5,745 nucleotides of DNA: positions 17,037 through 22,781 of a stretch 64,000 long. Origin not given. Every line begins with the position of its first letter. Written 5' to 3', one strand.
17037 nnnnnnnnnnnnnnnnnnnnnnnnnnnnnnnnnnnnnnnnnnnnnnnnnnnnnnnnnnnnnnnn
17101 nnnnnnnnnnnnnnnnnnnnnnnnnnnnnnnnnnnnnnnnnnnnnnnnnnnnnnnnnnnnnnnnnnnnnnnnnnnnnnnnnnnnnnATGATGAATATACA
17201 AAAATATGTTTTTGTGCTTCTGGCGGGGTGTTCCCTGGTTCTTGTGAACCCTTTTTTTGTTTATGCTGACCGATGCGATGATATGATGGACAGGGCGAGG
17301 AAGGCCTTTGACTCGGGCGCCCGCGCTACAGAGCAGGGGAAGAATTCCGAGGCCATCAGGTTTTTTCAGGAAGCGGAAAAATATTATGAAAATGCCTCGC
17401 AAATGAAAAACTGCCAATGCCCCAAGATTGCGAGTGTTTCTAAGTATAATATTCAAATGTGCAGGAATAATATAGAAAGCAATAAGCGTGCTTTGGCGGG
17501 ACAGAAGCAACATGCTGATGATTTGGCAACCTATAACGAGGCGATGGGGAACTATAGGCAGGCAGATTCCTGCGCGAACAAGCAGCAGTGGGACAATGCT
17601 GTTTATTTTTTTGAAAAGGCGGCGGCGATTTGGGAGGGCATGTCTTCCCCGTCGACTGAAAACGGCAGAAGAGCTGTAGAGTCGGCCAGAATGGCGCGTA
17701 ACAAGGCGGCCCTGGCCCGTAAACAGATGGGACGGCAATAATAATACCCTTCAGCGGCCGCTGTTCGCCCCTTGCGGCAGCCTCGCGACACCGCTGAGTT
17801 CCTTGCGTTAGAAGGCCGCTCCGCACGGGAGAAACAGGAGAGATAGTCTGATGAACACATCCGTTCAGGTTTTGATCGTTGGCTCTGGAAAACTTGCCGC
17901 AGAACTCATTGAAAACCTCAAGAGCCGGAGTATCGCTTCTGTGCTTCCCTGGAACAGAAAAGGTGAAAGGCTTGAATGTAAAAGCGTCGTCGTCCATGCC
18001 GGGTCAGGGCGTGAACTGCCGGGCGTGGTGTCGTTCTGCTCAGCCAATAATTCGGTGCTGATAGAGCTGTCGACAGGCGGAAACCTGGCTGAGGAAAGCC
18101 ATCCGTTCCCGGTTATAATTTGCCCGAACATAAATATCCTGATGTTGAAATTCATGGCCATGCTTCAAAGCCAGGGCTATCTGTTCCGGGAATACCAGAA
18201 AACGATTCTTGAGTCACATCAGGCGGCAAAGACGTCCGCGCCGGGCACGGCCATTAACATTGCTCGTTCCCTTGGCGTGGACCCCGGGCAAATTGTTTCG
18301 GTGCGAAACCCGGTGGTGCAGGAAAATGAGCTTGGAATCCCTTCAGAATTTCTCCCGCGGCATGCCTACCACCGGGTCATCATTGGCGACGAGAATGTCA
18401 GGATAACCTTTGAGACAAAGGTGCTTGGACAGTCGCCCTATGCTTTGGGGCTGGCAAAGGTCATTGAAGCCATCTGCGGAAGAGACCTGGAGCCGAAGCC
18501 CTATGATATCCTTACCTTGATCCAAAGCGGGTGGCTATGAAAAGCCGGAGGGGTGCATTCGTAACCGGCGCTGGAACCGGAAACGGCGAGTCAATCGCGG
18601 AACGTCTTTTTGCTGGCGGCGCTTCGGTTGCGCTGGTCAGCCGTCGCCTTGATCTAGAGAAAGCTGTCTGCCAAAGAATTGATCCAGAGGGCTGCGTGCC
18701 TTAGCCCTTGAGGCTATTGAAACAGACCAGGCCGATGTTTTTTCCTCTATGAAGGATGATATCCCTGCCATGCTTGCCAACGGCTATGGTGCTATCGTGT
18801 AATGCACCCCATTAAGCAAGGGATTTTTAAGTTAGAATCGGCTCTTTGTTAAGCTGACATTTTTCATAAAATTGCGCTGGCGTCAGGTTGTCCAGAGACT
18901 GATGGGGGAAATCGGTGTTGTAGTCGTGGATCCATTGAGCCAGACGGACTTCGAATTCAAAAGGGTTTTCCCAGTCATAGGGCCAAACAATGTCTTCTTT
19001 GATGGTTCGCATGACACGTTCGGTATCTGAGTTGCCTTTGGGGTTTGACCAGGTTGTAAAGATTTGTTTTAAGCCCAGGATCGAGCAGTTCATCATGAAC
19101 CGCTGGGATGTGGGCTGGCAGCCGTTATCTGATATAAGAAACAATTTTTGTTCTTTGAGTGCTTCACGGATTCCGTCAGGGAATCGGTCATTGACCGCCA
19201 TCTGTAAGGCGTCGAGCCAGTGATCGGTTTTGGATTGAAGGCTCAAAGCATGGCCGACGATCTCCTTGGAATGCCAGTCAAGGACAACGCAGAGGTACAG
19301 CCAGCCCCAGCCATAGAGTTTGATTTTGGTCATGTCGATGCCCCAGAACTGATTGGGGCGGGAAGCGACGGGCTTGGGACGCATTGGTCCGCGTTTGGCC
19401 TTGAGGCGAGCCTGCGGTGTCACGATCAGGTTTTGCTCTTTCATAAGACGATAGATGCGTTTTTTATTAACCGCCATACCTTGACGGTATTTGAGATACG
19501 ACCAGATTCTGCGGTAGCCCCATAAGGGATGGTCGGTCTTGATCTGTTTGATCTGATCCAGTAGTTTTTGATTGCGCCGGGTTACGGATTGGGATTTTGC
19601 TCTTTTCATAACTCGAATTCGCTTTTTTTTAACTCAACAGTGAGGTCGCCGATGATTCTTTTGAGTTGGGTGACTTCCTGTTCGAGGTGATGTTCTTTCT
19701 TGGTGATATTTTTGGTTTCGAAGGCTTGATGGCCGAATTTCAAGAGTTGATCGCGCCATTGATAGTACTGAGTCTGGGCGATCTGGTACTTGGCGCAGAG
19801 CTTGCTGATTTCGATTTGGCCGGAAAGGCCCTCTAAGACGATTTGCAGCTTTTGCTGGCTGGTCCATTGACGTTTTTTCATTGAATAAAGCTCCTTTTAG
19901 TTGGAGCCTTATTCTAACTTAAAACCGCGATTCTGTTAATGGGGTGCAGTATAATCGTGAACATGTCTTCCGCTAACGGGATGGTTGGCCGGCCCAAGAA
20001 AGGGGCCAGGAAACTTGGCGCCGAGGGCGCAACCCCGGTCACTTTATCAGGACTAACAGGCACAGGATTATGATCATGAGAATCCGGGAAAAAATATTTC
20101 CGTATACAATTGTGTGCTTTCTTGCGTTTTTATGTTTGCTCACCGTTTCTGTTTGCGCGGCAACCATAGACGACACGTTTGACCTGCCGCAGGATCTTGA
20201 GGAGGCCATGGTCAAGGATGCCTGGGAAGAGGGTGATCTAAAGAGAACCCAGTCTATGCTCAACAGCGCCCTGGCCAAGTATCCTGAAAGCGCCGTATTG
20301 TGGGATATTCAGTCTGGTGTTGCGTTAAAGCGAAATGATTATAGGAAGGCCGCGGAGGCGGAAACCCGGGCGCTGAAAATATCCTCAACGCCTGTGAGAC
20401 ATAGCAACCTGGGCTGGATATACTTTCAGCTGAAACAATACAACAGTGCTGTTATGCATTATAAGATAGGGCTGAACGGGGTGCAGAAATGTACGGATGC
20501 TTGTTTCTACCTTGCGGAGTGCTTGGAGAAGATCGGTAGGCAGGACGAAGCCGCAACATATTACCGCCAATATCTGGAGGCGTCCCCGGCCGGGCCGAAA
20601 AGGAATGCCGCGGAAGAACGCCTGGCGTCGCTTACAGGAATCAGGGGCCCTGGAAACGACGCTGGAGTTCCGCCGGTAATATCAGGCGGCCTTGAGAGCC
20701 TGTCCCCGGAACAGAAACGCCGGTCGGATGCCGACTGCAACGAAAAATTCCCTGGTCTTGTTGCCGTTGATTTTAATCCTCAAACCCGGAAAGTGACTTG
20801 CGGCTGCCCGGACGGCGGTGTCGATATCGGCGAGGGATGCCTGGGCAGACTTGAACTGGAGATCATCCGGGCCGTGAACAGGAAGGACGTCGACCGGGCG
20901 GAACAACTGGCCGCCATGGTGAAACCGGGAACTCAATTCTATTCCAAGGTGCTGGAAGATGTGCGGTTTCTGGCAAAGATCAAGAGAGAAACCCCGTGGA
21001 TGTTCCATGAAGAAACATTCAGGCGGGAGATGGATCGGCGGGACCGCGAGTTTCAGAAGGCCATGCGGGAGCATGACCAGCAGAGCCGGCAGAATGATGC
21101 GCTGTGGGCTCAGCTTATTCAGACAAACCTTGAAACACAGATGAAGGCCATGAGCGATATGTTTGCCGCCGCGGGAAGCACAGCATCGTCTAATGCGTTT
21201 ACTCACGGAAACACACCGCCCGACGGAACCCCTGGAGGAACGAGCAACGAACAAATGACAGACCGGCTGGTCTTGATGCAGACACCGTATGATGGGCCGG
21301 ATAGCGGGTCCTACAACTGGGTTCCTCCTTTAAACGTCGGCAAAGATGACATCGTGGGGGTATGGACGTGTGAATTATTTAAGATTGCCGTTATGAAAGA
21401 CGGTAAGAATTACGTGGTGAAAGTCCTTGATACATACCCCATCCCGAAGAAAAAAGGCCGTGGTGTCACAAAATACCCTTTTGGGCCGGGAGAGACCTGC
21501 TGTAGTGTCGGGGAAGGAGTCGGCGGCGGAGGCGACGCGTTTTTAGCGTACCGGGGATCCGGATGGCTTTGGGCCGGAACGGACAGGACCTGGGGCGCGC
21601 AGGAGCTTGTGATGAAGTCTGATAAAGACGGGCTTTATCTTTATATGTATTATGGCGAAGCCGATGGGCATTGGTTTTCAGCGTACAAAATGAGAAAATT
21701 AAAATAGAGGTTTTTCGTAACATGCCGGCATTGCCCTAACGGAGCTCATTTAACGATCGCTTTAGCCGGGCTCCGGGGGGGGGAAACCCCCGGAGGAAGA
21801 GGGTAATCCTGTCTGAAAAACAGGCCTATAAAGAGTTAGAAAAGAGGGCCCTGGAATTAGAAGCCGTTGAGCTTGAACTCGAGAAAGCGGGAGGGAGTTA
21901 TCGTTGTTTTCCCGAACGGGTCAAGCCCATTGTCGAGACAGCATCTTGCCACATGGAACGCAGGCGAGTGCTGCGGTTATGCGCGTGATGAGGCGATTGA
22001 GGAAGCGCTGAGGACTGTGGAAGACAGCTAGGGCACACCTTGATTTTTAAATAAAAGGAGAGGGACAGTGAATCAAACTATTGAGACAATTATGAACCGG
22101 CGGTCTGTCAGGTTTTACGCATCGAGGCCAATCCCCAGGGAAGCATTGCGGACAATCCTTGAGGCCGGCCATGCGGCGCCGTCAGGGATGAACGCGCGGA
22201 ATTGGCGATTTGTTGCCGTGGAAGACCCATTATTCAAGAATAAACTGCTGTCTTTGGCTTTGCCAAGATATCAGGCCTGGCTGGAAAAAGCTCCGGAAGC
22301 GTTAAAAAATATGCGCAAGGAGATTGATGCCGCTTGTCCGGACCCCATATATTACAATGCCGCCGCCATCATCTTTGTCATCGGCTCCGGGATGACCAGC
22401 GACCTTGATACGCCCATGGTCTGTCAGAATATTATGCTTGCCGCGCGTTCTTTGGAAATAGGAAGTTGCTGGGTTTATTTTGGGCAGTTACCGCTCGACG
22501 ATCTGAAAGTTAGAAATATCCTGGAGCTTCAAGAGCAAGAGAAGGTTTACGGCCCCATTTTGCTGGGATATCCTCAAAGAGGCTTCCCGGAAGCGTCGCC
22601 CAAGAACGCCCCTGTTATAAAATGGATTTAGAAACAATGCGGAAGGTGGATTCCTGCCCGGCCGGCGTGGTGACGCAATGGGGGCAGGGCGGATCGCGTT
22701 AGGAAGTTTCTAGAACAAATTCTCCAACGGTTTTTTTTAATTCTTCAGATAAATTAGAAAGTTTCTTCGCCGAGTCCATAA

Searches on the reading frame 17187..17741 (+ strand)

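Call 6: search_protein_families(library=pfam, proteins=[window:17187-17741:+], max_evalue=0.01)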
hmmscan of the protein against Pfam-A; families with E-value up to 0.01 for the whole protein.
window:17187-17741:+ (184 aa): 2 families
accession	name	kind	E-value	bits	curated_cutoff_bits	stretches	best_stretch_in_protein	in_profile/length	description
PF07719.23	TPR_2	-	0.0003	21.1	27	0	121-147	3-29/34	Tetratricopeptide repeat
PF13424.12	TPR_12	-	0.0019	18.8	30.1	0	123-150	7-34/77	Tetratricopeptide repeat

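Call 7: search_protein_families(library=padloc, proteins=[window:17187-17741:+], max_evalue=1)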
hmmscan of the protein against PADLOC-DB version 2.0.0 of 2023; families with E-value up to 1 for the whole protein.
window:17187-17741:+ (184 aa): 0 families

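Call 8: search_protein_families(library=ncbifam, proteins=[window:17187-17741:+], max_evalue=0.1)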
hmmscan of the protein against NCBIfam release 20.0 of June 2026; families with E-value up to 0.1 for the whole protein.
window:17187-17741:+ (184 aa): 1 family
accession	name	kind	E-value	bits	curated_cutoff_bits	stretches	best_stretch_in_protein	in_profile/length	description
TIGR03302.1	OM_YfiO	subfamily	0.0014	18.2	81.4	1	8-134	10-130/239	outer membrane protein assembly factor BamD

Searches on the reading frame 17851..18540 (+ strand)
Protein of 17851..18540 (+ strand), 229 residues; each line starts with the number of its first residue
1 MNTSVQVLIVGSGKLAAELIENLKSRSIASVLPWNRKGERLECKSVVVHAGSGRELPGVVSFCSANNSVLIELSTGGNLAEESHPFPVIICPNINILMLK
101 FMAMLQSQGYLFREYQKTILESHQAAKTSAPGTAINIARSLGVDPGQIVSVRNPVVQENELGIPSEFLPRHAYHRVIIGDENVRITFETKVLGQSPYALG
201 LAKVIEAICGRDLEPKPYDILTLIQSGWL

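Call 6: search_protein_families(library=pfam, proteins=[window:17851-18540:+], max_evalue=0.01)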
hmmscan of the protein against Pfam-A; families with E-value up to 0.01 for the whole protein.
window:17851-18540:+ (229 aa): 2 families
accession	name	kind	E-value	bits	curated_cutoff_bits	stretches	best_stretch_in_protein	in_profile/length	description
PF05173.19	DapB_C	-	6.5e-07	29.9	27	1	101-211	5-110/121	Dihydrodipicolinate reductase, C-terminus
PF01488.26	Shikimate_DH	-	0.0064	17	24.3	0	5-41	13-49/138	Shikimate / quinate 5-dehydrogenase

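Call 8: search_protein_families(library=ncbifam, proteins=[window:17851-18540:+], max_evalue=0.1)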
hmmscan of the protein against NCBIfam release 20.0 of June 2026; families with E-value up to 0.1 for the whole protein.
window:17851-18540:+ (229 aa): 3 families
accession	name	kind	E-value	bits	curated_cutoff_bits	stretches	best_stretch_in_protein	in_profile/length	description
TIGR02130.1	dapB_plant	equivalog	4e-13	49.1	294.55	1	86-227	117-272/275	dihydrodipicolinate reductase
TIGR00036.1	dapB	equivalog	0.0023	17.5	122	1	84-141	121-179/270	4-hydroxy-tetrahydrodipicolinate reductase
TIGR01035.1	hemA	equivalog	0.094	11.6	209.55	0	4-41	180-217/416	glutamyl-tRNA reductase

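Call 65: find_homologous_proteins(query=window:17851-18540:+)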
Query window:17851-18540:+ (229 aa): 971 proteins with E <= 0.001 among 1330 candidates; the best 120 are listed.
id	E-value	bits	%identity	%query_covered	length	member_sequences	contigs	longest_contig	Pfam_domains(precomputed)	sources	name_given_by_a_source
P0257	8.3e-143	491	99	100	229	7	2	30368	PF05173.20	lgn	-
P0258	4.2e-119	414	83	100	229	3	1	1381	PF05173.20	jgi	jgi:hypothetical protein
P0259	1.0e-116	406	81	100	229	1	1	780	PF05173.20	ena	-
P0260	8.5e-112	390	76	100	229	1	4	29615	PF05173.20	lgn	-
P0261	9.2e-111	387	78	100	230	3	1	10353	PF05173.20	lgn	-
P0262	4.3e-106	371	75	100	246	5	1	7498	PF05173.20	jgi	-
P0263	5.5e-103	361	73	99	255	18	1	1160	PF05173.20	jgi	-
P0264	1.7e-93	330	67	100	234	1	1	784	PF05173.20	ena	-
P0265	9.4e-92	324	66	100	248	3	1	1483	-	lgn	-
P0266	2.6e-91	323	66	100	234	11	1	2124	PF05173.20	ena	-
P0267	5.9e-91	322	67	98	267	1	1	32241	-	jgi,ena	-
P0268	8.8e-90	318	65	100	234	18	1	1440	PF05173.20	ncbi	-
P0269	6.1e-88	312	62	100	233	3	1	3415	-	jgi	-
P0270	3.1e-87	310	75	80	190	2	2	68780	PF05173.20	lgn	-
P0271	1.2e-85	304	62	98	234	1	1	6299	-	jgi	jgi:4-hydroxy-tetrahydrodipicolinate reductase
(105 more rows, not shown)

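Call 66: find_encoding_contigs(protein=P0260, flank=10000, max_places=2)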
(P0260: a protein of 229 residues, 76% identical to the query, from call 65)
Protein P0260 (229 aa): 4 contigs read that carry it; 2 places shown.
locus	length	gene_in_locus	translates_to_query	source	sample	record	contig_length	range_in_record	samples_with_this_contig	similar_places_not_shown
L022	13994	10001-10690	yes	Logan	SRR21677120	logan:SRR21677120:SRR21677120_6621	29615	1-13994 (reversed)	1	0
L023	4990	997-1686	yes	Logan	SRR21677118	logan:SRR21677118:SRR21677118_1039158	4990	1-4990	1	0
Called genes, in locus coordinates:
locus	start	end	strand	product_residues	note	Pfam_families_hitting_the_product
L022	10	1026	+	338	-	PF13343:SBP_bac_6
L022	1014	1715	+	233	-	PF02492:cobW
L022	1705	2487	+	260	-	PF00005:ABC_tran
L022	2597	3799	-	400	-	PF08241:Methyltransf_11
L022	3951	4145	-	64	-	PF13459:Fer4_15 (weak), PF13370:Fer4_13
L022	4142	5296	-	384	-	PF00155:Aminotran_1_2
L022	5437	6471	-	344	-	-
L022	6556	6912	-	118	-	-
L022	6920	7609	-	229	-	PF00230:MIP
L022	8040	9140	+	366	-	PF01926:MMR_HSR1, PF02421:FeoB_N, PF06071:YchF-GTPase_C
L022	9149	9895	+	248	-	PF00588:SpoU_methylase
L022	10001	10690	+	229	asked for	PF05173:DapB_C (weak)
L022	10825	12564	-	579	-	PF02310:B12-binding, PF04055:Radical_SAM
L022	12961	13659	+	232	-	PF01182:Glucosamine_iso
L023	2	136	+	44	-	?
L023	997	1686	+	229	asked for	PF05173:DapB_C (weak)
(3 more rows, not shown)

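Call 67: find_encoding_contigs(protein=P0261, flank=10000, max_places=2)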
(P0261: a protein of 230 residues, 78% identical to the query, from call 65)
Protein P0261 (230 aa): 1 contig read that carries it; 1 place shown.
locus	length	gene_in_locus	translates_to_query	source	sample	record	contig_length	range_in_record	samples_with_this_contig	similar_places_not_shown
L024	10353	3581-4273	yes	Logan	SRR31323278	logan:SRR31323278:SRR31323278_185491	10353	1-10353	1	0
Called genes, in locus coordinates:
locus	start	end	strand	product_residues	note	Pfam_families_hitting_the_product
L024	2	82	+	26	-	?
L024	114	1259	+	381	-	PF14827:dCache_3, PF00672:HAMP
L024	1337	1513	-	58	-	-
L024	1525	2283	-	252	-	PF00497:SBP_bac_3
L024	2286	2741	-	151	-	PF07883:Cupin_2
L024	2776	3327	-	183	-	-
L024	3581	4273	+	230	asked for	PF05173:DapB_C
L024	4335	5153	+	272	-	PF05036:SPOR, PF00877:NLPC_P60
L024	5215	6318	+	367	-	PF00465:Fe-ADH, PF13685:Fe-ADH_2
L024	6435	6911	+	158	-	PF00583:Acetyltransf_1, PF13527:Acetyltransf_9, PF13673:Acetyltransf_10 (weak), PF13508:Acetyltransf_7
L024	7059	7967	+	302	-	PF02219:MTHFR (weak)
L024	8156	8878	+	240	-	PF00037:Fer4 (weak), PF12837:Fer4_6 (faint), PF13484:Fer4_16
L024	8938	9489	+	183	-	PF06347:SH3_4 (faint), PF08239:SH3_3 (faint)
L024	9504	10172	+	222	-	-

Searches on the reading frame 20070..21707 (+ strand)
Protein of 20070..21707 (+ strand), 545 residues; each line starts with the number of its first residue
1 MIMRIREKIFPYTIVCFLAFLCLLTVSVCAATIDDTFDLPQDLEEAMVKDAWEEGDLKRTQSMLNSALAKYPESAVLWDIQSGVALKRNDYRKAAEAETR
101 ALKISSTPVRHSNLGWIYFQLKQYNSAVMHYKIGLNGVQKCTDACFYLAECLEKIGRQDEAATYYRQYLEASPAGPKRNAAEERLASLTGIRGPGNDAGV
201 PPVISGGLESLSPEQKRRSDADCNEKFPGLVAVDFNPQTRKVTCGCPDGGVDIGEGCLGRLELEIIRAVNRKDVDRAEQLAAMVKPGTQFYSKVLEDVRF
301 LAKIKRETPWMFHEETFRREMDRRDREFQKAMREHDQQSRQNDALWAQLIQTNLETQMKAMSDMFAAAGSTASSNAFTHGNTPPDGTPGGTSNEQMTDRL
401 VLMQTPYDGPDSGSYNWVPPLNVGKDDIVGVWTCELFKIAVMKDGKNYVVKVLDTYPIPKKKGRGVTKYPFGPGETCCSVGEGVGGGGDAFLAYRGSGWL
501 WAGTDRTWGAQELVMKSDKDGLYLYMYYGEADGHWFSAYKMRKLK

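Call 93: search_protein_families(library=pfam, proteins=[window:20070-21707:+], max_evalue=0.001)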
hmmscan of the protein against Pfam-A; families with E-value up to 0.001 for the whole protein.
window:20070-21707:+ (545 aa): 9 families
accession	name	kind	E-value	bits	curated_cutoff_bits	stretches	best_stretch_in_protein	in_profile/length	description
PF13432.12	TPR_16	-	8.1e-10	39.4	32.7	1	115-176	4-65/65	Tetratricopeptide repeat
PF07719.23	TPR_2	-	9.3e-10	38.3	27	1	143-173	2-32/34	Tetratricopeptide repeat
PF00515.34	TPR_1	-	3.7e-07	30.1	27.8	0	111-132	4-25/34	Tetratricopeptide repeat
PF13174.12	TPR_6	-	5.4e-07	30.3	26.3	0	146-173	4-31/33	Tetratricopeptide repeat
PF13424.12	TPR_12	-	1.5e-06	28.8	30.1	0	148-172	51-75/77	Tetratricopeptide repeat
PF13181.12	TPR_8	-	5.8e-06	26.5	25.7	0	143-173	2-32/34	Tetratricopeptide repeat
PF13428.12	TPR_14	-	6.9e-06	26.7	23.5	0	146-174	5-33/44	Tetratricopeptide repeat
PF14559.12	TPR_19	-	2.1e-05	25.2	25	0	119-174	2-57/68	Tetratricopeptide repeat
PF12895.13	ANAPC3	-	0.00044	20.9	27.2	0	88-166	2-80/82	Anaphase-promoting complex, cyclosome, subunit 3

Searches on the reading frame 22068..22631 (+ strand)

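Call 93: search_protein_families(library=pfam, proteins=[window:22068-22631:+], max_evalue=0.001)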
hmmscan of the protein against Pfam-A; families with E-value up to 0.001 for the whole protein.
window:22068-22631:+ (187 aa): 2 families
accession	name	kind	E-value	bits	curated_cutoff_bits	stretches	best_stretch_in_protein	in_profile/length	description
PF00881.29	Nitroreductase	-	5.9e-27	95.3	23.5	1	8-168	1-167/167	Nitroreductase family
PF14512.11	TM1586_NiRdase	-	9.6e-11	42.2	27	0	101-176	69-140/215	Putative TM nitroreductase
